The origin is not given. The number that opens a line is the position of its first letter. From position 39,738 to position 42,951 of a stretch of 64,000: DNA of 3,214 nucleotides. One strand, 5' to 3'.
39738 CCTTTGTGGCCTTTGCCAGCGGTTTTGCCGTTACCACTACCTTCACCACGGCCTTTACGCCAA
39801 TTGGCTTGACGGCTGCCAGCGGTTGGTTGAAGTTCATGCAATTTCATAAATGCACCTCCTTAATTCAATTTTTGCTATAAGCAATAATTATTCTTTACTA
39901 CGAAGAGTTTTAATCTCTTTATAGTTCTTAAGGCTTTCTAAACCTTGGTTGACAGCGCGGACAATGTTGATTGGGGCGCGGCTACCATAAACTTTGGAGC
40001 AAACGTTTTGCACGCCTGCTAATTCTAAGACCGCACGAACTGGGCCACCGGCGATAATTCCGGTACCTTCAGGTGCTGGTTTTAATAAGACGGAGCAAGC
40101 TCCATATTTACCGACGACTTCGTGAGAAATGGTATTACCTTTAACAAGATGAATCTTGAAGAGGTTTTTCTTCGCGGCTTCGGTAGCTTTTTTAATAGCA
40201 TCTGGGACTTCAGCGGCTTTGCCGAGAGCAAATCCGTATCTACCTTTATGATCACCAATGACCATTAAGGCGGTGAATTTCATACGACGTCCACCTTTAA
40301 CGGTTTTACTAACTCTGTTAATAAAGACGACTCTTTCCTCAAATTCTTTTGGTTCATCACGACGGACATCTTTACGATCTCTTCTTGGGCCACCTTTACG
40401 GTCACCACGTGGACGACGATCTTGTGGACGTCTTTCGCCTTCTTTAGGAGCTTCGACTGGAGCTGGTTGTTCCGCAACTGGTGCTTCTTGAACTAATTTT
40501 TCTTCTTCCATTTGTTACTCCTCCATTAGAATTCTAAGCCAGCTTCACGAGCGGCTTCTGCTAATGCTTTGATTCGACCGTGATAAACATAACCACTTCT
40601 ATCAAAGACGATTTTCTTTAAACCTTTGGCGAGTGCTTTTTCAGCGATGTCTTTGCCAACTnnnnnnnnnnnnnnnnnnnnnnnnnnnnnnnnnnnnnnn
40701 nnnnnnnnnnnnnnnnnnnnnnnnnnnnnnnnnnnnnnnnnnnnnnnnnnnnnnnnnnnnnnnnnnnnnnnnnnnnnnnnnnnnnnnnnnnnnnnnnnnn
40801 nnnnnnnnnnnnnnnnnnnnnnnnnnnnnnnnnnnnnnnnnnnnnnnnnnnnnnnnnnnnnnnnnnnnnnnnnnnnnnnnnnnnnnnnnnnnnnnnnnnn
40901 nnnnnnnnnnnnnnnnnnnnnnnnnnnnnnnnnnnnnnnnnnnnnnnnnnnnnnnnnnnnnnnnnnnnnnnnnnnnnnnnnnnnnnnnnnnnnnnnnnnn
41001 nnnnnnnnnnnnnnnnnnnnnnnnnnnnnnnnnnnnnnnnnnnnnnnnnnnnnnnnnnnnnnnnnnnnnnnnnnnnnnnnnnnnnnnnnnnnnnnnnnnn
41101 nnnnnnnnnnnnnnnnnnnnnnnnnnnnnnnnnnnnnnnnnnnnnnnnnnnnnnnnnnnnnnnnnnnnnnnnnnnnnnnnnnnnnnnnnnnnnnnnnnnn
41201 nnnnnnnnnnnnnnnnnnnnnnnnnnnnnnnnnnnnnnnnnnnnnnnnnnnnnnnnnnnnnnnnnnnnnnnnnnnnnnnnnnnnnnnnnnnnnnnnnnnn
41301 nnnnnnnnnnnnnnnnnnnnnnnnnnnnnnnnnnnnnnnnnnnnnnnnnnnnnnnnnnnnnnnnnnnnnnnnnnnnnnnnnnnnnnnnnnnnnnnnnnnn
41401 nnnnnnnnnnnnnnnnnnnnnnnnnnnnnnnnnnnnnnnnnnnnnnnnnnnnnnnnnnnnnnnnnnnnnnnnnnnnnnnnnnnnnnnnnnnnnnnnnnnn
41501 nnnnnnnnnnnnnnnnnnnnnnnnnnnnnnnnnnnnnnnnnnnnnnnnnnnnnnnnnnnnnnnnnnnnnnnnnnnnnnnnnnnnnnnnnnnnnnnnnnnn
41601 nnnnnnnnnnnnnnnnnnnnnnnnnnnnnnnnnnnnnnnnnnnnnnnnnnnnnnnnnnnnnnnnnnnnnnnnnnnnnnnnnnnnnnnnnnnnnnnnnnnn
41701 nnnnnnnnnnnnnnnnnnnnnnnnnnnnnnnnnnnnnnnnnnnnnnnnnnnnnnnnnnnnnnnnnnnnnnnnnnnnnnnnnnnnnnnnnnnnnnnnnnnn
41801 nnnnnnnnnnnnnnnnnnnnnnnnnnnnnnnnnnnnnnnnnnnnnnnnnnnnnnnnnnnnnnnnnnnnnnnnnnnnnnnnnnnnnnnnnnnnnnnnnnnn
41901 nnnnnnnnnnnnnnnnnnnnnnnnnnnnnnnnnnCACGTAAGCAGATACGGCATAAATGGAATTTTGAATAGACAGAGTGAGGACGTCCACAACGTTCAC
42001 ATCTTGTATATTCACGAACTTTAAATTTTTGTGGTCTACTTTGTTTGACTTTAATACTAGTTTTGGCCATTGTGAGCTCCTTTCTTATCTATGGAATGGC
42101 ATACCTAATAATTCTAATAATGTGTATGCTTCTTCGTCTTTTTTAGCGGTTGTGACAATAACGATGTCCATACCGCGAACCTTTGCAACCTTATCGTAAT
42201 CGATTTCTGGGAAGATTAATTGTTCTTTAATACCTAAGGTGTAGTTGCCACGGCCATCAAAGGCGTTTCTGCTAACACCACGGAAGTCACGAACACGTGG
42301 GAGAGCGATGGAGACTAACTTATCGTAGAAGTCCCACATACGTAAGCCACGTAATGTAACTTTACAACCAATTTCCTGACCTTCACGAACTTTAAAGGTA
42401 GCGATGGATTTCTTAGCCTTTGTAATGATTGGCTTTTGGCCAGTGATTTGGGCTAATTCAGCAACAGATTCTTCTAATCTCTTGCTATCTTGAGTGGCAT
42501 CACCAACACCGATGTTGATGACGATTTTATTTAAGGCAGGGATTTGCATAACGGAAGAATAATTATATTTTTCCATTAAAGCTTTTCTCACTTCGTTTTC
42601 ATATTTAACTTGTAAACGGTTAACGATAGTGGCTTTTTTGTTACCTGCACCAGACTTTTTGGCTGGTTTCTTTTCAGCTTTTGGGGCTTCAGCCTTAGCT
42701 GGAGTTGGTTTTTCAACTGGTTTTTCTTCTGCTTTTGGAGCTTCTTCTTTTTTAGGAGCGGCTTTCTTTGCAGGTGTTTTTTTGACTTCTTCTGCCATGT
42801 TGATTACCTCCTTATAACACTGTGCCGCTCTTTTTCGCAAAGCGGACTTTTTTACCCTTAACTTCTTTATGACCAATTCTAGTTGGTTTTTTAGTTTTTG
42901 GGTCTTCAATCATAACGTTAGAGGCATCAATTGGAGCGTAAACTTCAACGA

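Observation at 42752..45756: Near-identical 61-nt segment duplicated at the 5' ends of rplE (L5) and rplV (L22), giving both an Ala/Lys/Pro-rich N-terminal extension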

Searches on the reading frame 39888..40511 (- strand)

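Call 10: search_protein_families(library=pfam, proteins=[window:39888-40511:-])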
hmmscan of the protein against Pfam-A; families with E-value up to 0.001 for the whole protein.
window:39888-40511:- (207 aa): 2 families
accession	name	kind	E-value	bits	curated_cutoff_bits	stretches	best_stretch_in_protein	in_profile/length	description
PF03719.21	Ribosomal_S5_C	-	2.7e-28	97.7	21.5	1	134-204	1-71/71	Ribosomal protein S5, C-terminal domain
PF00333.26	Ribosomal_S5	-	6e-27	93.9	27.1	1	57-120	1-64/65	Ribosomal protein S5, N-terminal domain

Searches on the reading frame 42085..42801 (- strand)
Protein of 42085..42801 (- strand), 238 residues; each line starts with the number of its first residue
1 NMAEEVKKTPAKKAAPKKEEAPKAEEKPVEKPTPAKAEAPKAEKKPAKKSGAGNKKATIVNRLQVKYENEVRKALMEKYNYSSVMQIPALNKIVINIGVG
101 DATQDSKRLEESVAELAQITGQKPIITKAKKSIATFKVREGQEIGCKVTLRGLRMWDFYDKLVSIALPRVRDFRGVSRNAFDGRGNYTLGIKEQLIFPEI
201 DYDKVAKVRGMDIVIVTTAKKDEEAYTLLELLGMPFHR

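Call 10: search_protein_families(library=pfam, proteins=[window:42085-42801:-])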
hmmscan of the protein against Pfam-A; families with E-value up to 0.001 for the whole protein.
window:42085-42801:- (238 aa): 2 families
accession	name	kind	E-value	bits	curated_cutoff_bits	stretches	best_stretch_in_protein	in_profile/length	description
PF00673.26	Ribosomal_L5_C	-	1.4e-40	137.7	27.8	1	143-236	1-94/94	ribosomal L5P family C-terminus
PF00281.24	Ribosomal_L5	-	1.6e-26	92.8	34.9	1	83-139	1-57/57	Ribosomal protein L5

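Call 11: search_protein_families(library=ncbifam, proteins=[window:42085-42801:-])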
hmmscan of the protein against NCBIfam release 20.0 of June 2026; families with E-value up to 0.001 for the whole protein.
window:42085-42801:- (238 aa): 2 families
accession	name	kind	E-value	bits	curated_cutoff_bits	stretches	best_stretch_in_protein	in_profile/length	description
NF000585.0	PRK00010.1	equivalog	2.4e-89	297.9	186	1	61-237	3-179/181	50S ribosomal protein L5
NF003258.0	PRK04219.1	equivalog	6.6e-30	103.9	166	1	80-217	7-135/178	50S ribosomal protein L5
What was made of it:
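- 42085..42798 (-): rplE, uL5, 237 aa: N-terminal tail of about residues 1-58 (42625-42798) followed by the canonical L5 core. PF00281 and PF00673; NF000585 matches from residue 61 (calls 10, 11).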

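Call 19: find_homologous_proteins(query=window:42085-42798:-)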
Query window:42085-42798:- (237 aa): 8000 proteins with E <= 0.001 among 8000 candidates; the best 120 are listed.
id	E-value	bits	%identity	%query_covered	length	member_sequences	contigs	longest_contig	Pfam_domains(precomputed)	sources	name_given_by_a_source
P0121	5.4e-147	505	100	100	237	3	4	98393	PF00281.25,PF00673.27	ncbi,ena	-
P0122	6.6e-130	449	98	78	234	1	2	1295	PF00281.25,PF00673.27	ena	-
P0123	1.8e-129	448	98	78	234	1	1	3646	PF00281.25,PF00673.27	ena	-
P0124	1.8e-129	448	97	80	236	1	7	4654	PF00281.25,PF00673.27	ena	-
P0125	6.8e-129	446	96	80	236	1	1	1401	PF00281.25,PF00673.27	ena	-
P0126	5.1e-128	443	95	80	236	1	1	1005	PF00281.25,PF00673.27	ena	-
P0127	6.4e-127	440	93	78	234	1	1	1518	PF00281.25,PF00673.27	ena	-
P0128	7.5e-127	439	91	98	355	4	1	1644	PF00281.25,PF00673.27,PF09954.15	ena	-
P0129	5.7e-126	437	95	80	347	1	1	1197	PF00281.25,PF00673.27,PF09954.15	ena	-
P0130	6.1e-126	436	94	78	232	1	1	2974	PF00281.25,PF00673.27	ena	-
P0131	1.1e-125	436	96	80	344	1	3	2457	PF00281.25,PF00673.27,PF09954.15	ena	-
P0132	9.3e-125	433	87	98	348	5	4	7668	PF00281.25,PF00673.27,PF09954.15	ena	-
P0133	2.0e-124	431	96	80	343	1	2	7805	PF00281.25,PF00673.27,PF09954.15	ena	-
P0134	2.9e-124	431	87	98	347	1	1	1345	PF00281.25,PF00673.27,PF09954.15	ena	-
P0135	4.7e-123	427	95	80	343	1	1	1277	PF00281.25,PF00673.27,PF09954.15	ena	-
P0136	8.5e-123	426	86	100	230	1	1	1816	PF00281.25,PF00673.27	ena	-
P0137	1.3e-122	425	97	79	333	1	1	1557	PF00281.25,PF00673.27,PF09954.15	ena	-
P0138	2.2e-122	425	85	100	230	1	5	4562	PF00281.25,PF00673.27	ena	-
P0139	3.7e-122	424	94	78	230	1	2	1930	PF00281.25,PF00673.27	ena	-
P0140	8.5e-122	423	95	80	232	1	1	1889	PF00281.25,PF00673.27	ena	-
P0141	9.5e-122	423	85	100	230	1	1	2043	PF00281.25,PF00673.27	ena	-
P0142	1.4e-121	422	85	100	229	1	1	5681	PF00281.25,PF00673.27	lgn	-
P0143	1.7e-121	422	96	80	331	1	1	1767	PF00281.25,PF00673.27,PF09954.15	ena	-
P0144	2.4e-121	421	96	76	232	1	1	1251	PF00281.25,PF00673.27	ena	-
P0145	3.5e-121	421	96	76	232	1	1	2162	PF00281.25,PF00673.27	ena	-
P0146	4.4e-121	421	93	78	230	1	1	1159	PF00281.25,PF00673.27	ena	-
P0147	4.9e-121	420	95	76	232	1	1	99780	PF00281.25,PF00673.27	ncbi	-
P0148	5.3e-121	420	84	100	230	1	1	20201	PF00281.25,PF00673.27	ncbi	-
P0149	8.2e-121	420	96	76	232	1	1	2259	PF00281.25,PF00673.27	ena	-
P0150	1.4e-120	419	96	76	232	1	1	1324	PF00281.25,PF00673.27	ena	-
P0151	1.6e-120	419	93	85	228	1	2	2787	PF00281.25,PF00673.27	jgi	-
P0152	3.6e-120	418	80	100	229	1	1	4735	PF00281.25,PF00673.27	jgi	-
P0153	3.9e-120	417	95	76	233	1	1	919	PF00281.25,PF00673.27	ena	-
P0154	4.6e-120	417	82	100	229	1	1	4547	PF00281.25,PF00673.27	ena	-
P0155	7.0e-120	417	91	89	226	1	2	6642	PF00281.25,PF00673.27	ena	-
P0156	1.4e-119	416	79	100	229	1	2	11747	PF00281.25,PF00673.27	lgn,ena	-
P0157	4.1e-119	414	92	81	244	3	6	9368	PF00281.25,PF00673.27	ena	-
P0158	4.5e-119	414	92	86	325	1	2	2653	PF00281.25,PF00673.27,PF09954.15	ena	-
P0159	9.8e-119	413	86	100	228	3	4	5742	PF00281.25,PF00673.27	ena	-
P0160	1.2e-118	413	86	90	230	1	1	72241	PF00281.25,PF00673.27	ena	-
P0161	1.3e-118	412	88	96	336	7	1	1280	PF00281.25,PF00673.27,PF09954.15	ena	-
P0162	1.5e-118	412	94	76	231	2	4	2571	PF00281.25,PF00673.27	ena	-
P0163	2.0e-118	412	85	100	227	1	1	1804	PF00281.25,PF00673.27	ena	-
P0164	2.5e-118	412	96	77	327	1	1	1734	PF00281.25,PF00673.27,PF09954.15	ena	-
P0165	2.6e-118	411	81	100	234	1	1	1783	PF00281.25,PF00673.27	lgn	-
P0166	2.7e-118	411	85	100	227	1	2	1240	PF00281.25,PF00673.27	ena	-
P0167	2.8e-118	411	95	80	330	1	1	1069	PF00281.25,PF00673.27,PF09954.15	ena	-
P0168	3.6e-118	411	91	86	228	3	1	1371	PF00281.25,PF00673.27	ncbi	-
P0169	7.8e-118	410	82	100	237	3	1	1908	PF00281.25,PF00673.27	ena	-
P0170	1.0e-117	410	93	85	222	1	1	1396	PF00281.25,PF00673.27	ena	-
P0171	1.1e-117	409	86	100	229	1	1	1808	PF00281.25,PF00673.27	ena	-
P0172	1.5e-117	409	93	81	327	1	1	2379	PF00281.25,PF00673.27,PF09954.15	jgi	-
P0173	1.9e-117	409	84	95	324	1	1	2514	PF00281.25,PF00673.27,PF09954.15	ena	-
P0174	2.1e-117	408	91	81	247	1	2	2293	PF00281.25,PF00673.27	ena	-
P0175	2.6e-117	408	87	86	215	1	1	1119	PF00281.25,PF00673.27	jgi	jgi:large subunit ribosomal protein L5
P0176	3.6e-117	408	93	81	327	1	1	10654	PF00281.25,PF00673.27,PF09954.15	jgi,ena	-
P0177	4.0e-117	408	80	100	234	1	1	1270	PF00281.25,PF00673.27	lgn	-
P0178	4.3e-117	407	82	100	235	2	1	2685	PF00281.25,PF00673.27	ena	-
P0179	5.3e-117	407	93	81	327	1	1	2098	PF00281.25,PF00673.27,PF09954.15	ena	-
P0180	5.4e-117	407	92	81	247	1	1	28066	PF00281.25,PF00673.27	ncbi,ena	-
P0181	6.0e-117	407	78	100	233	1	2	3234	PF00281.25,PF00673.27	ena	-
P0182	6.2e-117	407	91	81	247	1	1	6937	PF00281.25,PF00673.27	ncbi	-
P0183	8.5e-117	407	90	86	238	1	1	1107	PF00281.25,PF00673.27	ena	-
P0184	1.6e-116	406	92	78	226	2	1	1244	PF00281.25,PF00673.27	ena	-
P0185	2.3e-116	405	91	78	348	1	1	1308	PF00281.25,PF00673.27,PF09954.15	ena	-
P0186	2.3e-116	405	91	78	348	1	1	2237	PF00281.25,PF00673.27,PF09954.15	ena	-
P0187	2.3e-116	405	92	81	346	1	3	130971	PF00281.25,PF00673.27,PF09954.15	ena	-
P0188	2.3e-116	405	84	98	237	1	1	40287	PF00281.25,PF00673.27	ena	-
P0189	2.5e-116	405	83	100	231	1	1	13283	PF00281.25,PF00673.27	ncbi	-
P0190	3.7e-116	404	82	95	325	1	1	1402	PF00281.25,PF00673.27,PF09954.15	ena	-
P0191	3.9e-116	404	87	91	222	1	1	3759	PF00281.25,PF00673.27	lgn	-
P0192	4.0e-116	404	88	80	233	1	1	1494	PF00281.25,PF00673.27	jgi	-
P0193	5.1e-116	404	93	76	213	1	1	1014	PF00281.25,PF00673.27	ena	-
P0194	5.1e-116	404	81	99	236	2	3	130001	PF00281.25,PF00673.27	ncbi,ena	-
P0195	5.6e-116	404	92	80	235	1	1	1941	PF00281.25,PF00673.27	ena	-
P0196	6.5e-116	404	82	100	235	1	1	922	PF00281.25,PF00673.27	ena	-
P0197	1.0e-115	403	77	100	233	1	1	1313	PF00281.25,PF00673.27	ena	-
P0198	1.4e-115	403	88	89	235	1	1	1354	PF00281.25,PF00673.27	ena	-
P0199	1.4e-115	402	91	80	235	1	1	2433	PF00281.25,PF00673.27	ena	-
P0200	1.7e-115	402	76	100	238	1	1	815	PF00281.25,PF00673.27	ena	-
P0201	1.7e-115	402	91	80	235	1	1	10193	PF00281.25,PF00673.27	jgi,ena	-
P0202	1.8e-115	402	94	79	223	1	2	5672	PF00281.25,PF00673.27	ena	-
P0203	1.9e-115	402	83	100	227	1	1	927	PF00281.25,PF00673.27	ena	-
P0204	2.0e-115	402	82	98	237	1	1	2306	PF00281.25,PF00673.27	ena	-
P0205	2.1e-115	402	92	80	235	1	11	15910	PF00281.25,PF00673.27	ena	-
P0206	2.3e-115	402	89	86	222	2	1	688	PF00281.25,PF00673.27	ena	-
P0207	2.3e-115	402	84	98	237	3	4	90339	PF00281.25,PF00673.27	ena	-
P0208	2.4e-115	402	91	80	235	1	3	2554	PF00281.25,PF00673.27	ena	-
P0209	2.4e-115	402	86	85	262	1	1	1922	PF00281.25,PF00673.27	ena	-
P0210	2.8e-115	402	92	80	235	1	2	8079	PF00281.25,PF00673.27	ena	-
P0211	2.9e-115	401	88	79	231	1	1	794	PF00281.25,PF00673.27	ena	-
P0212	3.4e-115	401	91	79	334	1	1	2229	PF00281.25,PF00673.27,PF09954.15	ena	-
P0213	4.1e-115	401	85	92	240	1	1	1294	PF00281.25,PF00673.27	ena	-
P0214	4.2e-115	401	92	79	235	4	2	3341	PF00281.25,PF00673.27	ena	-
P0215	4.8e-115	401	83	100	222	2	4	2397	PF00281.25,PF00673.27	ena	-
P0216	5.5e-115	401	83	95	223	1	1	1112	PF00281.25,PF00673.27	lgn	-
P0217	6.3e-115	400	80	95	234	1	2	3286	PF00281.25,PF00673.27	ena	-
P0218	6.3e-115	400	86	91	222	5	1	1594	PF00281.25,PF00673.27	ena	-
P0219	7.9e-115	400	91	84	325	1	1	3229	PF00281.25,PF00673.27,PF09954.15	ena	-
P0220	8.2e-115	400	85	93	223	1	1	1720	PF00281.25,PF00673.27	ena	-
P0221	8.5e-115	400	83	85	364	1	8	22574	PF00281.25,PF00673.27,PF07411.18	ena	-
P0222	8.8e-115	400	91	80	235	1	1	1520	PF00281.25,PF00673.27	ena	-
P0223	8.9e-115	400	92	80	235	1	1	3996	PF00281.25,PF00673.27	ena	-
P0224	9.6e-115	400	89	85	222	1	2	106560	PF00281.25,PF00673.27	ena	-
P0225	1.0e-114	400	91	80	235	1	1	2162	PF00281.25,PF00673.27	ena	-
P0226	1.1e-114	400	86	79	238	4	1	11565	PF00281.25,PF00673.27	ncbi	-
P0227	1.1e-114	400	90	78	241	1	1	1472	PF00281.25,PF00673.27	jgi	-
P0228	1.5e-114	399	91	80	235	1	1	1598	PF00281.25,PF00673.27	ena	-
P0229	1.7e-114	399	90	81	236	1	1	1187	PF00281.25,PF00673.27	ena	-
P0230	1.7e-114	399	90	80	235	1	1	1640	PF00281.25,PF00673.27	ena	-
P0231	1.9e-114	399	91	78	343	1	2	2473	PF00281.25,PF00673.27,PF09954.15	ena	-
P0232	2.5e-114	398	91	80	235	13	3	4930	PF00281.25,PF00673.27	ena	-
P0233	2.6e-114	398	89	92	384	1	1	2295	PF00281.25,PF00673.27,PF07411.18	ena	-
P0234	3.0e-114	398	93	79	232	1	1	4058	PF00281.25,PF00673.27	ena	-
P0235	4.3e-114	398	89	78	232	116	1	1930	PF00281.25,PF00673.27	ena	-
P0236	5.7e-114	397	91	80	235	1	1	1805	PF00281.25,PF00673.27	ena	-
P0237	6.0e-114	397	86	89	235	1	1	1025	PF00281.25,PF00673.27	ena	-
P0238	6.3e-114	397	85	93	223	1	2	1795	PF00281.25,PF00673.27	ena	-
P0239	8.2e-114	397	85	89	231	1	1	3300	PF00281.25,PF00673.27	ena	-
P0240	8.8e-114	397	80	100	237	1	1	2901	PF00281.25,PF00673.27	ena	-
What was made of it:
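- The window's L5 aligns over 98% of its length with the DUF2188-type P0128 but only over 78-80% with the plain-type P0122-P0127 (call 19).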

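Call 22: find_encoding_contigs(protein=P0124, flank=5000, max_places=6)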
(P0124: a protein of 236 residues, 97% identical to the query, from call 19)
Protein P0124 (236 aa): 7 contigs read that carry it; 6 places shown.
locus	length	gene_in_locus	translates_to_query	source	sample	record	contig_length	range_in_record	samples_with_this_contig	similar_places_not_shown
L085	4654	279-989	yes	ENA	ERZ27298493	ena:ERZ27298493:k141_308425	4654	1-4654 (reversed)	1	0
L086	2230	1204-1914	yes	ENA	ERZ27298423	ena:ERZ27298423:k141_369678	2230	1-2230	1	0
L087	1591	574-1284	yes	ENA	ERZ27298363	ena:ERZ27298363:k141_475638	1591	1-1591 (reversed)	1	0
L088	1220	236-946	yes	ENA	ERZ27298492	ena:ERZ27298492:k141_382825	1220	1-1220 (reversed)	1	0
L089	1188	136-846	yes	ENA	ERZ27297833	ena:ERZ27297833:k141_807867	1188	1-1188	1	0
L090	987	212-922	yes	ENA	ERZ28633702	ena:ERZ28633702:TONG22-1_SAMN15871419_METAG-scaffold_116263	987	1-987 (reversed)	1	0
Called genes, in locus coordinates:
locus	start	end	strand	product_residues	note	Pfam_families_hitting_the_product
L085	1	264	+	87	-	?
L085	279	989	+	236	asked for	PF00281:Ribosomal_L5, PF00673:Ribosomal_L5_C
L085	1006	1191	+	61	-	PF00253:Ribosomal_S14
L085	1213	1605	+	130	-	PF00410:Ribosomal_S8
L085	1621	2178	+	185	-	PF00347:Ribosomal_L6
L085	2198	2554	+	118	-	PF00861:Ribosomal_L18p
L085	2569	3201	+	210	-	PF00333:Ribosomal_S5, PF03719:Ribosomal_S5_C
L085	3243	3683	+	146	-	PF00828:Ribosomal_L27A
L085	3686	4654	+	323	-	?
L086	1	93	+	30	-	?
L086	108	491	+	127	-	PF00366:Ribosomal_S17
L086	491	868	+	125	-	PF00238:Ribosomal_L14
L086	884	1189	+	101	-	PF00467:KOW, PF17136:ribosomal_L24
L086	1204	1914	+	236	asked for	PF00281:Ribosomal_L5, PF00673:Ribosomal_L5_C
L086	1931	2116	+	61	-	PF00253:Ribosomal_S14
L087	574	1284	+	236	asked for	PF00281:Ribosomal_L5, PF00673:Ribosomal_L5_C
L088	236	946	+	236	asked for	PF00281:Ribosomal_L5, PF00673:Ribosomal_L5_C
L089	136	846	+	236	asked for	PF00281:Ribosomal_L5, PF00673:Ribosomal_L5_C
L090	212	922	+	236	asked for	PF00281:Ribosomal_L5, PF00673:Ribosomal_L5_C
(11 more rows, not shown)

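Call 27: find_encoding_contigs(protein=P0123, flank=5000, max_places=3)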
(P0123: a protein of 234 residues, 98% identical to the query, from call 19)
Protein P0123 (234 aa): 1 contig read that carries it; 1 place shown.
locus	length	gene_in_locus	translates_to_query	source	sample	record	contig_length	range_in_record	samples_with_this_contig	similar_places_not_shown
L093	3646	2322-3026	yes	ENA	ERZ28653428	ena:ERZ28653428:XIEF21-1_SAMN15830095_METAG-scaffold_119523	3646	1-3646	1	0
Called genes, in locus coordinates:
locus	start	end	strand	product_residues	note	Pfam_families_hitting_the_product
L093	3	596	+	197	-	?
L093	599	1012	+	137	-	PF00252:Ribosomal_L16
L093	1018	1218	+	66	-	PF00831:Ribosomal_L29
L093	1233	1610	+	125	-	PF00366:Ribosomal_S17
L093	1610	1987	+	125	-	PF00238:Ribosomal_L14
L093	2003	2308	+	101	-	PF00467:KOW, PF17136:ribosomal_L24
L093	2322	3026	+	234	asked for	PF00281:Ribosomal_L5, PF00673:Ribosomal_L5_C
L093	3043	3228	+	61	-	PF00253:Ribosomal_S14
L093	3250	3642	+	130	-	PF00410:Ribosomal_S8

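Call 28: find_encoding_contigs(protein=P0133, flank=5000, max_places=3)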
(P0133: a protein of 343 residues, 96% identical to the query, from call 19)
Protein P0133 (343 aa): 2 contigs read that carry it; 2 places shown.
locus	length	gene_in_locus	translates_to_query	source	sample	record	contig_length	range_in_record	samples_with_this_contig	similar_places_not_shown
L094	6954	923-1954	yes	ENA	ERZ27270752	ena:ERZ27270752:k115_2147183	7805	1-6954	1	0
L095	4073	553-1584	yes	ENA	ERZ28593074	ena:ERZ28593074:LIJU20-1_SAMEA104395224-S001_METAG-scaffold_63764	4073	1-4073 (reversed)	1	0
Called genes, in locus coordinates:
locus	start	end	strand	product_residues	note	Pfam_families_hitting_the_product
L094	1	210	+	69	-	?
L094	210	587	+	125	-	PF00238:Ribosomal_L14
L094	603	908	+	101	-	PF00467:KOW, PF17136:ribosomal_L24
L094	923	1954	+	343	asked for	PF09954:DUF2188, PF00281:Ribosomal_L5, PF00673:Ribosomal_L5_C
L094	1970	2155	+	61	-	PF00253:Ribosomal_S14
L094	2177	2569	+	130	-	PF00410:Ribosomal_S8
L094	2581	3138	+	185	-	PF00347:Ribosomal_L6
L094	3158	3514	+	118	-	PF00861:Ribosomal_L18p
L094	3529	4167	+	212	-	PF00333:Ribosomal_S5, PF03719:Ribosomal_S5_C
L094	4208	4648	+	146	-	PF00828:Ribosomal_L27A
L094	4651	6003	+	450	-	PF00344:SecY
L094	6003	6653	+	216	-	PF00406:ADK, PF13238:AAA_18, PF13671:AAA_33 (weak), PF13207:AAA_17, PF05191:ADK_lid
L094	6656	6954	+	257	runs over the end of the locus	PF00557:Peptidase_M24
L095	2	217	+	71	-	?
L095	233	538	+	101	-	PF00467:KOW, PF17136:ribosomal_L24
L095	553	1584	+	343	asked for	PF09954:DUF2188, PF00281:Ribosomal_L5, PF00673:Ribosomal_L5_C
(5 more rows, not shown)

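Call 29: find_encoding_contigs(protein=P0130, flank=5000, max_places=3)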
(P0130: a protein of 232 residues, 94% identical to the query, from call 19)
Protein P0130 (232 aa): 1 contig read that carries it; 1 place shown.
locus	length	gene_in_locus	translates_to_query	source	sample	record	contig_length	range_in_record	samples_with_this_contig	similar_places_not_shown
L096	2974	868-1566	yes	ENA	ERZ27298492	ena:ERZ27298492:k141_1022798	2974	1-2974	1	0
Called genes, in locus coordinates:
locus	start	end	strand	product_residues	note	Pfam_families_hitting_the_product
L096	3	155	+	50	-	?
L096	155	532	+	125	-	PF00238:Ribosomal_L14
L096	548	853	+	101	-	PF00467:KOW, PF17136:ribosomal_L24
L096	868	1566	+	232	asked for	PF00281:Ribosomal_L5, PF00673:Ribosomal_L5_C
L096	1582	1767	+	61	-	PF00253:Ribosomal_S14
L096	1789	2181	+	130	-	PF00410:Ribosomal_S8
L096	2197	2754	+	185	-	PF00347:Ribosomal_L6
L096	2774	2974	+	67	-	?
